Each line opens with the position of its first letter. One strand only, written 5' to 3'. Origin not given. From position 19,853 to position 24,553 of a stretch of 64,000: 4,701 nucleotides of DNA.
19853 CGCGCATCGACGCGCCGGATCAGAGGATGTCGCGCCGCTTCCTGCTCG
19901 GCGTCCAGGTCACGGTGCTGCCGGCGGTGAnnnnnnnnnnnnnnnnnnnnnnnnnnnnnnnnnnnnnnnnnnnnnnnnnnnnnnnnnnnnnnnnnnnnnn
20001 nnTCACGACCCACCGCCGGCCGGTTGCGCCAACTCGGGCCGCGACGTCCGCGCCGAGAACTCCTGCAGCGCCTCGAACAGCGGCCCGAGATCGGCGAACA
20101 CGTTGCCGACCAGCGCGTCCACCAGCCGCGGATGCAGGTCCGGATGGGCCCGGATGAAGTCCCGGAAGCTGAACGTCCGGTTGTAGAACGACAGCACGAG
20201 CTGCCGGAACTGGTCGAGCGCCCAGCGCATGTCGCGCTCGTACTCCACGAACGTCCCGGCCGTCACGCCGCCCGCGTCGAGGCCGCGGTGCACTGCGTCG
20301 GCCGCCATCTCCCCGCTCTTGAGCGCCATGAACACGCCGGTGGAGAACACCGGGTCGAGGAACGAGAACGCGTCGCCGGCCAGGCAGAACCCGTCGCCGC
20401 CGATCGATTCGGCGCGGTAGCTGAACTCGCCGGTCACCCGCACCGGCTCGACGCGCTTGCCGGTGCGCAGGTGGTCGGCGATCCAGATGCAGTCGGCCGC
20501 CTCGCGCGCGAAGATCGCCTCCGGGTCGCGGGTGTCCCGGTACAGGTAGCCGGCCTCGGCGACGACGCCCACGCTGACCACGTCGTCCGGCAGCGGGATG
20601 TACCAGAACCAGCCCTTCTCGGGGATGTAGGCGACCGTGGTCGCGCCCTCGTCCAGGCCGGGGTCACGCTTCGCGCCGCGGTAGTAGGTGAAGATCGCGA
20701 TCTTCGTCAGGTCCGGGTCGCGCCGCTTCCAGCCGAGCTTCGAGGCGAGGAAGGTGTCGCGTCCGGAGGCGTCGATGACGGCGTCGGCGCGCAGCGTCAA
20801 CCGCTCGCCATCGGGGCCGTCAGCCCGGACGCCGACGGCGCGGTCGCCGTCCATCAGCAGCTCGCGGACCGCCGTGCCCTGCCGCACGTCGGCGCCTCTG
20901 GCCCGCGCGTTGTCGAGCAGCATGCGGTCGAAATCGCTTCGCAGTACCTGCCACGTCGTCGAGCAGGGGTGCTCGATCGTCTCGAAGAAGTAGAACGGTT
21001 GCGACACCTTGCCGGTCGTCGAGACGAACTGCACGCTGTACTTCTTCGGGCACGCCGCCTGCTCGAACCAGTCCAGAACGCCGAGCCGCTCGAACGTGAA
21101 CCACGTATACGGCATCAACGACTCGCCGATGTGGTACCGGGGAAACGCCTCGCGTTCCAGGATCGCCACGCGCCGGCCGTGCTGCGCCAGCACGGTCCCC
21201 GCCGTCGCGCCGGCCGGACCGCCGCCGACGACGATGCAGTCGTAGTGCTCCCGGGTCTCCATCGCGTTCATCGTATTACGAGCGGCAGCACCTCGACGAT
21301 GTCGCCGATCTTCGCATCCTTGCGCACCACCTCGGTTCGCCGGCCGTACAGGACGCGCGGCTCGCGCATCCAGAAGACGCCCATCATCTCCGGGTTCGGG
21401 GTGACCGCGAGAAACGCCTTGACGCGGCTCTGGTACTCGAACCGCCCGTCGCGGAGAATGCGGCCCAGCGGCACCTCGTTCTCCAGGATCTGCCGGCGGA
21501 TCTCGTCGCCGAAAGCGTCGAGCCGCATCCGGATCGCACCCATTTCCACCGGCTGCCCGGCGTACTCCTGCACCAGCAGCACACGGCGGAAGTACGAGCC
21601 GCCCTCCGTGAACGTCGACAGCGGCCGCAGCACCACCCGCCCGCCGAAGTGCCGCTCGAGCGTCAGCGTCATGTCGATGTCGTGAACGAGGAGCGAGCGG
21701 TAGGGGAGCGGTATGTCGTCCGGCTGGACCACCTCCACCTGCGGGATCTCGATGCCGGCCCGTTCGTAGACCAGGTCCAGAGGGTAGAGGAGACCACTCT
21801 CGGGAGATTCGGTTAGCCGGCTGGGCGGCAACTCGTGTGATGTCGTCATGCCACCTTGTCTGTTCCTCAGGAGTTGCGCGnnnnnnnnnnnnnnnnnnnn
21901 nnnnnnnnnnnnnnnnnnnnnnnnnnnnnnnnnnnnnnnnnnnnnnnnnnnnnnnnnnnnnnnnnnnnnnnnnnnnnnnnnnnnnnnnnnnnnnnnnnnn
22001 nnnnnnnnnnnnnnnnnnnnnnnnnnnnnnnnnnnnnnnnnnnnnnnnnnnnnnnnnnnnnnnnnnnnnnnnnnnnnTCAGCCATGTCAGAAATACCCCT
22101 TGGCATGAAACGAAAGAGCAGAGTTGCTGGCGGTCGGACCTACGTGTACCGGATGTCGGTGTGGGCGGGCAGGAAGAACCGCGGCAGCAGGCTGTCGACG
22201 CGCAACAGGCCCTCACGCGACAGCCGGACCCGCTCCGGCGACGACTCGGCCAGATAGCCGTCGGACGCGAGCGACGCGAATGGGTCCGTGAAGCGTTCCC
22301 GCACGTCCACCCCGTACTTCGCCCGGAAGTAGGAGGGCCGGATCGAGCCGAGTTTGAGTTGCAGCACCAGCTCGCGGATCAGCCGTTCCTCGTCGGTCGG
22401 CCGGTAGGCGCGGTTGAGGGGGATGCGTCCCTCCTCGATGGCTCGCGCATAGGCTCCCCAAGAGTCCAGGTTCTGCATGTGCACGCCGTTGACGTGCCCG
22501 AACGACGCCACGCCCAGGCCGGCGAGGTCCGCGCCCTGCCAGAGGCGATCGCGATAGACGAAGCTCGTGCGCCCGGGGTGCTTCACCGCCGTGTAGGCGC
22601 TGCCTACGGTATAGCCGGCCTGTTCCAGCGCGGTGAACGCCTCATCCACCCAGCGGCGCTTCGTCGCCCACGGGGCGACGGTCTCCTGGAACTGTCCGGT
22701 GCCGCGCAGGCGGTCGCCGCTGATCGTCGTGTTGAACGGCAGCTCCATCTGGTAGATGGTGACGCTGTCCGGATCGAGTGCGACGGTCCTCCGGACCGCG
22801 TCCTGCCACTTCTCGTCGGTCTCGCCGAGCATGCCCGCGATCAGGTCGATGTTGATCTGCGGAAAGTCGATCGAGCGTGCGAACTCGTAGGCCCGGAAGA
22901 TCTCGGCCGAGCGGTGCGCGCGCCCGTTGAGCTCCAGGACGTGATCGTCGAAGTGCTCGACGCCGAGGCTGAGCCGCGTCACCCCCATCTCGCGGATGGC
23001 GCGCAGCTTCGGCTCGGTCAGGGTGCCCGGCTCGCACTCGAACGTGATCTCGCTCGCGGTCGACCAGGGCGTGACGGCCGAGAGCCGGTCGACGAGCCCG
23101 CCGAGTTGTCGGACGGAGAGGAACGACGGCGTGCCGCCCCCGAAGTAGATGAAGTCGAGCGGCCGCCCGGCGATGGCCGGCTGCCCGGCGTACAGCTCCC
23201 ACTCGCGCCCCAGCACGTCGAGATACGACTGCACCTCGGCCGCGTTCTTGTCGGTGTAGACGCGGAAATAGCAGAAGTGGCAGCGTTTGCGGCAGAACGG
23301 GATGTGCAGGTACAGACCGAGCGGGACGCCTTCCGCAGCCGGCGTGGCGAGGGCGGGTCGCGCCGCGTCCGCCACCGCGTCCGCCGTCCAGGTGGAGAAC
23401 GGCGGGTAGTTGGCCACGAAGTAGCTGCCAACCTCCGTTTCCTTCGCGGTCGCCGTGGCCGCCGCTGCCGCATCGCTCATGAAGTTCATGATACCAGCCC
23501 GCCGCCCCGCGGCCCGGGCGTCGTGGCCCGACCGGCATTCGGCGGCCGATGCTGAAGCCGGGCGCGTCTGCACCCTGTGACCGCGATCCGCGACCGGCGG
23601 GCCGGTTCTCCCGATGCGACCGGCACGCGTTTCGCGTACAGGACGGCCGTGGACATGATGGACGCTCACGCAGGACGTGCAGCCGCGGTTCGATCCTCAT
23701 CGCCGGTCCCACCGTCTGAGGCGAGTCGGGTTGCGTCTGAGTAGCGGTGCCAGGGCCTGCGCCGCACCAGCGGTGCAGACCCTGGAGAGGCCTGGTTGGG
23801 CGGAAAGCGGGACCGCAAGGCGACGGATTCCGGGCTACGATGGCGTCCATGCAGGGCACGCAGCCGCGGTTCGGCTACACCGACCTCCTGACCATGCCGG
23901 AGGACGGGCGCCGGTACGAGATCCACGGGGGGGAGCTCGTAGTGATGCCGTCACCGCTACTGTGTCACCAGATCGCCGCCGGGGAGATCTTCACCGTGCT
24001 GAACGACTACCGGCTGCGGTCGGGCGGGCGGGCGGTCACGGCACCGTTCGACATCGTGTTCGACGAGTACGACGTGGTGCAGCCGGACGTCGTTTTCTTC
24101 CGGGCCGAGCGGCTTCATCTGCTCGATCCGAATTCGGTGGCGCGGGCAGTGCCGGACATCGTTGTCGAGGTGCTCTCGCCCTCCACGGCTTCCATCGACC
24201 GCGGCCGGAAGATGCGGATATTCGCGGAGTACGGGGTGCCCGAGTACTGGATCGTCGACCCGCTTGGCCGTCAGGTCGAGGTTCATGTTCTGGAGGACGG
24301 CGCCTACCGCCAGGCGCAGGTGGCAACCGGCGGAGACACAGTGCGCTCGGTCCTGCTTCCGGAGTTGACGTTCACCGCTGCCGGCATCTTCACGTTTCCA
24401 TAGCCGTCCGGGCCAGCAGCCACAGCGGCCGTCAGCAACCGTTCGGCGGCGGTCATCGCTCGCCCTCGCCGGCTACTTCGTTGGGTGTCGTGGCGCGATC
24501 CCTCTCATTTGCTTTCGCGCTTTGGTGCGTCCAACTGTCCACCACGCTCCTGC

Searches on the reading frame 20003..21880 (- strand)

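Call 94: search_protein_families(library=pfam, proteins=[window:20003-21880:-], max_evalue=0.0001)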
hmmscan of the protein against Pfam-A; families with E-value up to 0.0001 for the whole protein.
window:20003-21880:- (625 aa): 8 families
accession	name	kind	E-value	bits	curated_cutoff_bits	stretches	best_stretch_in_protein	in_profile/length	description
PF04820.20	Trp_halogenase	-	7.8e-27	94.7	21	2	299-568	142-388/458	Tryptophan halogenase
PF01494.25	FAD_binding_3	-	1.3e-21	77.7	22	1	213-516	2-304/349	FAD binding domain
PF12831.13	FAD_oxidored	-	3e-10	40.4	27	1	214-374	1-146/416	FAD dependent oxidoreductase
PF00890.30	FAD_binding_2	-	3.1e-10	40.3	20.4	1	214-246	1-33/414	FAD binding domain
PF01266.30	DAO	-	9.7e-10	38.9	27.9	0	214-247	1-34/353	FAD dependent oxidoreductase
PF07992.20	Pyr_redox_2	-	4.9e-07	29.9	26.1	0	213-245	1-34/291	Pyridine nucleotide-disulphide oxidoreductase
PF01946.23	Thi4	-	2.1e-05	24.3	26.2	0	201-244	6-50/235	Thi4 family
PF13450.12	NAD_binding_8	-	7.2e-05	23.4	21.9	1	217-245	1-29/68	NAD(P)-binding Rossmann-like domain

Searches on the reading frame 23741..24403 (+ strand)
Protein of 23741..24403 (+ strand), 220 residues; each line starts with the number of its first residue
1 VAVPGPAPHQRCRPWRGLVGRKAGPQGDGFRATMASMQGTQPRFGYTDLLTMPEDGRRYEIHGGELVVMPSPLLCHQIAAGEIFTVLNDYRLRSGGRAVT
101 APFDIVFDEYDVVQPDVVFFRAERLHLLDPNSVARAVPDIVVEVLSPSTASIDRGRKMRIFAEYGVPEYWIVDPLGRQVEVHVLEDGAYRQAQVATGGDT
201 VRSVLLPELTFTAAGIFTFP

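Call 24: search_protein_families(library=pfam, proteins=[window:23741-24403:+], max_evalue=0.001)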
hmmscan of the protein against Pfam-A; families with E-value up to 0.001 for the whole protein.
window:23741-24403:+ (220 aa): 1 family
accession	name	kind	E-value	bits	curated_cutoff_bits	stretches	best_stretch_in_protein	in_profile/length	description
PF05685.18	Uma2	-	2.3e-35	122.1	27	1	48-213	3-171/172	Putative restriction endonuclease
